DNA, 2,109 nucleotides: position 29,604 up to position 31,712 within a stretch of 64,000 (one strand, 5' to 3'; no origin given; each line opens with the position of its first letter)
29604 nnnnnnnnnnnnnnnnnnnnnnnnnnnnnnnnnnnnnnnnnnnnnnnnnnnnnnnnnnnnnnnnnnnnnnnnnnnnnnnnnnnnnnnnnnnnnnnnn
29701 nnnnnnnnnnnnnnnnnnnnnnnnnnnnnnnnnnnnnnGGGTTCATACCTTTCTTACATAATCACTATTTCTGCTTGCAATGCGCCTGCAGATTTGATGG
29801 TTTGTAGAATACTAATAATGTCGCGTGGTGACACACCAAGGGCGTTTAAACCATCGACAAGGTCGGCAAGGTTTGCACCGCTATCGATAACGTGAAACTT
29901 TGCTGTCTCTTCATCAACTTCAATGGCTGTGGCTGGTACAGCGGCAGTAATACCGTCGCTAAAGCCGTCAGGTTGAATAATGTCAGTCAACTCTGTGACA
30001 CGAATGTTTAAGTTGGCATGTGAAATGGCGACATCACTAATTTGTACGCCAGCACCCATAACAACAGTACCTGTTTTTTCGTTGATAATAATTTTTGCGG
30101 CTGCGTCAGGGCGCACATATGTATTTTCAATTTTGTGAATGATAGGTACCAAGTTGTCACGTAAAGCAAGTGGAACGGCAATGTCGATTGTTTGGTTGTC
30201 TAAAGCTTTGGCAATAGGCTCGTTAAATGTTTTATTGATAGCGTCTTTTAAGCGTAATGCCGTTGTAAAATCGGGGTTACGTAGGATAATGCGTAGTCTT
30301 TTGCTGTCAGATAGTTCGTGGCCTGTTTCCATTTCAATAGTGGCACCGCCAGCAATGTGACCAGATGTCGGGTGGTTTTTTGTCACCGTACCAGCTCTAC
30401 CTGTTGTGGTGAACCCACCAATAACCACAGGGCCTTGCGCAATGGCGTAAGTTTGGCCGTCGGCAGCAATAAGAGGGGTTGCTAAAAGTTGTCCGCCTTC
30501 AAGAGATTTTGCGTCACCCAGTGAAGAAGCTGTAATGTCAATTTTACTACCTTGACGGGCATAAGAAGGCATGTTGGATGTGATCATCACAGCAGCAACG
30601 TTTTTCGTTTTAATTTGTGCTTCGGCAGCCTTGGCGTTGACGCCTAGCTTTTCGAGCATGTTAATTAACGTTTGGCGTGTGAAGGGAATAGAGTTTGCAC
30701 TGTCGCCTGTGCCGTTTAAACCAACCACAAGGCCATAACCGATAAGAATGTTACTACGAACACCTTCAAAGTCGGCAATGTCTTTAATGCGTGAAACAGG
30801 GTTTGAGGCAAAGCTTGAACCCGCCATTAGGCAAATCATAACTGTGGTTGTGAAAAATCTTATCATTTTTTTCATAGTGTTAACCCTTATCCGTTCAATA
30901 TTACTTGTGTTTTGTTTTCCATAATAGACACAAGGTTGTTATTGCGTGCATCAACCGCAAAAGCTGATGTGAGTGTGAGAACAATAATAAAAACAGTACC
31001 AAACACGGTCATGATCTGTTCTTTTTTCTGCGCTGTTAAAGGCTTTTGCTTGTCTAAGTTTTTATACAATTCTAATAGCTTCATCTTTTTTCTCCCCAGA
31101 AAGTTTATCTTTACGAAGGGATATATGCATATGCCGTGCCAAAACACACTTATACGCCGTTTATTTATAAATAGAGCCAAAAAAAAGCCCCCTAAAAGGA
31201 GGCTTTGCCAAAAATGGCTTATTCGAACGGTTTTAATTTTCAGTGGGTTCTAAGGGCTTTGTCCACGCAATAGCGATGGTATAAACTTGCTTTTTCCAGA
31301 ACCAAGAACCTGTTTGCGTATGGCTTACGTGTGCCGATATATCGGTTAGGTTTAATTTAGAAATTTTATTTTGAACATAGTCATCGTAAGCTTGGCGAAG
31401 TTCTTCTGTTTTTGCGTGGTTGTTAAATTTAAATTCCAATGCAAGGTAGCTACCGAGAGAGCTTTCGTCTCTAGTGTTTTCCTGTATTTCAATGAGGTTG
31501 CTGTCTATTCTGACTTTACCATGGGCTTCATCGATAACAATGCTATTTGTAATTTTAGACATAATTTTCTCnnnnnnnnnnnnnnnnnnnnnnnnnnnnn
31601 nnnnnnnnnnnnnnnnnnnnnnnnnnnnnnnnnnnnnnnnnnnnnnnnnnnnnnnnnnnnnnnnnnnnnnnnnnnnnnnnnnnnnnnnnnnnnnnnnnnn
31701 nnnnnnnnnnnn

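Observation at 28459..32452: Family of small paralogous proteins with a C-terminal [ST]G-x-W-[FLW]-W-[KR]-[KE] motif embedded in the flagellar cluster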

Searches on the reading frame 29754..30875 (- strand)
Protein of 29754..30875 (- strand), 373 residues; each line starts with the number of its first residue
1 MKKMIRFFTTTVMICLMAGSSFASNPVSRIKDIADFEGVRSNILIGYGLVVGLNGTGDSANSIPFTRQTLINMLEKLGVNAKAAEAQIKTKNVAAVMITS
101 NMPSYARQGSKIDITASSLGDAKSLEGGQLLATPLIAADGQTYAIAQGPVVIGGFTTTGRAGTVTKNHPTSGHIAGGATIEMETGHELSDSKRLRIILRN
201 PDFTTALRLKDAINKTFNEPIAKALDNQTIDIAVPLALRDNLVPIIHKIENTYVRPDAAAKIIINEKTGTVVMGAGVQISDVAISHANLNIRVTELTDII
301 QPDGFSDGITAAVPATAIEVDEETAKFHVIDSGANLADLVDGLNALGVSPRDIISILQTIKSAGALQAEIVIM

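Call 36: find_related_loci(query=window:29754-30875:-, collection=genome_contigs, flank=8000)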
Query window:29754-30875:- (373 aa) in genome_contigs; peptide patterns used: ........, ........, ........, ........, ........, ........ (x = any residue, [..] = any of these).
163 stretches matched a pattern; 13 encode a relative of the query (tblastn E <= 1e-3); 13 distinct loci.
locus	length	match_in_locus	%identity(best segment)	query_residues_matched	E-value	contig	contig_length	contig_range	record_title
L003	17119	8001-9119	85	1-373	0e+0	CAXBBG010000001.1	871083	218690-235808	MAG TPA_asm: uncultured Magnetococcales bacterium isolate ERR2762135_binner123_Refined_42 genome assembly, contig: ERZ34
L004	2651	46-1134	47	28-373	2e-103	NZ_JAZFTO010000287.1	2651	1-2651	MAG: Candidatus Desulfatibia sp. isolate BS2bin.35 BS2bin.35_287, whole genome shotgun sequence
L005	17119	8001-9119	78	1-373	0e+0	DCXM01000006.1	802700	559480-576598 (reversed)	MAG TPA_asm: Proteobacteria bacterium UBA2136 UBA2136_contig_480, whole genome shotgun sequence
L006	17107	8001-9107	47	28-373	3e-98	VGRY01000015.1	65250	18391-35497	MAG: Deltaproteobacteria bacterium isolate K_DeepCast_100m_mx_276 K_DeepCast_100m_mx_276_Ga0194127_10000447, whole genom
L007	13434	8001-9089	46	7-371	4e-88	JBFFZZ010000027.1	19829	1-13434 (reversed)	MAG: Candidatus Polarisedimenticolaceae bacterium isolate Mix_sand01.2020.11.G.44 k141_2495217_length_19829_cov_11.4904,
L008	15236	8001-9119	39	1-373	5e-73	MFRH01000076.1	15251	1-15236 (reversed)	MAG: Candidatus Margulisbacteria bacterium GWF2_35_9 gwf2_scaffold_4757, whole genome shotgun sequence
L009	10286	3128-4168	41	29-373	7e-73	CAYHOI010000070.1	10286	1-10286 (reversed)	MAG TPA_asm: uncultured Candidatus Marinamargulisbacteria bacterium isolate ERP119705_co14_521 genome assembly, contig:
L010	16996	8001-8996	42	1-373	6e-72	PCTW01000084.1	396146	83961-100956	MAG: Bdellovibrio sp. CG22_combo_CG10-13_8_21_14_all_39_27 CG22_scaffold_2_c, whole genome shotgun sequence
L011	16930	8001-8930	42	28-370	1e-69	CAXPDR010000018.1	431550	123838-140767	MAG: Flavobacteriaceae bacterium isolate 02um_A1B0718_1.2 genome assembly, contig: k127_1022670, whole genome shotgun se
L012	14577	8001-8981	41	8-370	2e-69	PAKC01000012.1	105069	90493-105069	MAG: Halobacteriovoraceae bacterium isolate SAT79 76219, whole genome shotgun sequence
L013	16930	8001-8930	42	28-370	4e-66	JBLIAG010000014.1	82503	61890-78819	MAG: Bacteriovoracaceae bacterium isolate 3300045789_46 Ga0491190_0000293, whole genome shotgun sequence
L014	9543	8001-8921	36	29-373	4e-62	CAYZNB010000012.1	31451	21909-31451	MAG TPA_asm: uncultured Thermotogaceae bacterium isolate SRP241326_co1_280 genome assembly, contig: NODE_2232_length_314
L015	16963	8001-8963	36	1-366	1e-65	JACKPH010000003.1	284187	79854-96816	MAG: Thermotogae bacterium isolate HK-STAS-THER-3 HK-STAS-THER-3_3, whole genome shotgun sequence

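Call 55: search_protein_families(library=phrogs, proteins=[L005:7359-7703:+], max_evalue=0.1)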
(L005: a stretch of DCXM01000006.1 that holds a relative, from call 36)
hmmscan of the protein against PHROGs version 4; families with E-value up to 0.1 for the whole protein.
L005:7359-7703:+ (114 aa): 1 family
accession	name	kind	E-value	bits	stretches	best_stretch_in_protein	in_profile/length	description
phrog_35709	-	other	0.094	13.7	0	14-39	18-43/139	kinase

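Call 56: search_protein_families(library=padloc, proteins=[L005:7359-7703:+], max_evalue=0.1)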
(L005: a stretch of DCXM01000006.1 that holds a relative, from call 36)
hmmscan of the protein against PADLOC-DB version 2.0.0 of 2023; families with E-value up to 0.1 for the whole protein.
L005:7359-7703:+ (114 aa): 0 families

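Call 57: search_protein_families(library=pfam, proteins=[L005:7359-7703:+], max_evalue=0.1)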
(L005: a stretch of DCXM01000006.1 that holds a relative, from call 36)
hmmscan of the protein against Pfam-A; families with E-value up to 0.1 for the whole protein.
L005:7359-7703:+ (114 aa): 1 family
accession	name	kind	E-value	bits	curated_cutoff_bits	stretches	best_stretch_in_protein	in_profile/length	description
PF12788.12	YmaF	-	0.033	15.1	27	1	14-70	27-80/97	YmaF family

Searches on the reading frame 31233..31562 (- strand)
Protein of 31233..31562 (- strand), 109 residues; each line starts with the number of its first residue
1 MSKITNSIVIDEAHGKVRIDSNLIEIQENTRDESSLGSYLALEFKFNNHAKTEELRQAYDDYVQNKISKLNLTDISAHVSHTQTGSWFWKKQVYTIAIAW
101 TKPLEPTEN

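Call 3: search_protein_families(library=pfam, proteins=[window:31233-31562:-], max_evalue=1)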
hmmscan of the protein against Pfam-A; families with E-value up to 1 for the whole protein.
window:31233-31562:- (109 aa): 1 family
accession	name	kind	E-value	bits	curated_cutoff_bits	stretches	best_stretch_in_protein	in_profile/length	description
PF02482.25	Ribosomal_S30AE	-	0.14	13.4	23.7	1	52-82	7-38/88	Sigma 54 modulation protein / S30EA ribosomal protein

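Call 4: search_protein_families(library=ncbifam, proteins=[window:31233-31562:-], max_evalue=1)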
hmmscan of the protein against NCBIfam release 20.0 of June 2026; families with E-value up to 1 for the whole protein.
window:31233-31562:- (109 aa): 0 families

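Call 9: find_encoding_contigs(protein=window:31233-31562:-, flank=10000, max_places=6)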
Protein window:31233-31562:- (109 aa): no gene with exactly this product is on record in the collection.

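Call 55: search_protein_families(library=phrogs, proteins=[window:31233-31562:-], max_evalue=0.1)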
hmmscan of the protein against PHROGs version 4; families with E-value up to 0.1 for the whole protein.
window:31233-31562:- (109 aa): 0 families

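Call 56: search_protein_families(library=padloc, proteins=[window:31233-31562:-], max_evalue=0.1)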
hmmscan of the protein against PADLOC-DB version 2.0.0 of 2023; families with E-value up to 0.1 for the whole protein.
window:31233-31562:- (109 aa): 0 families
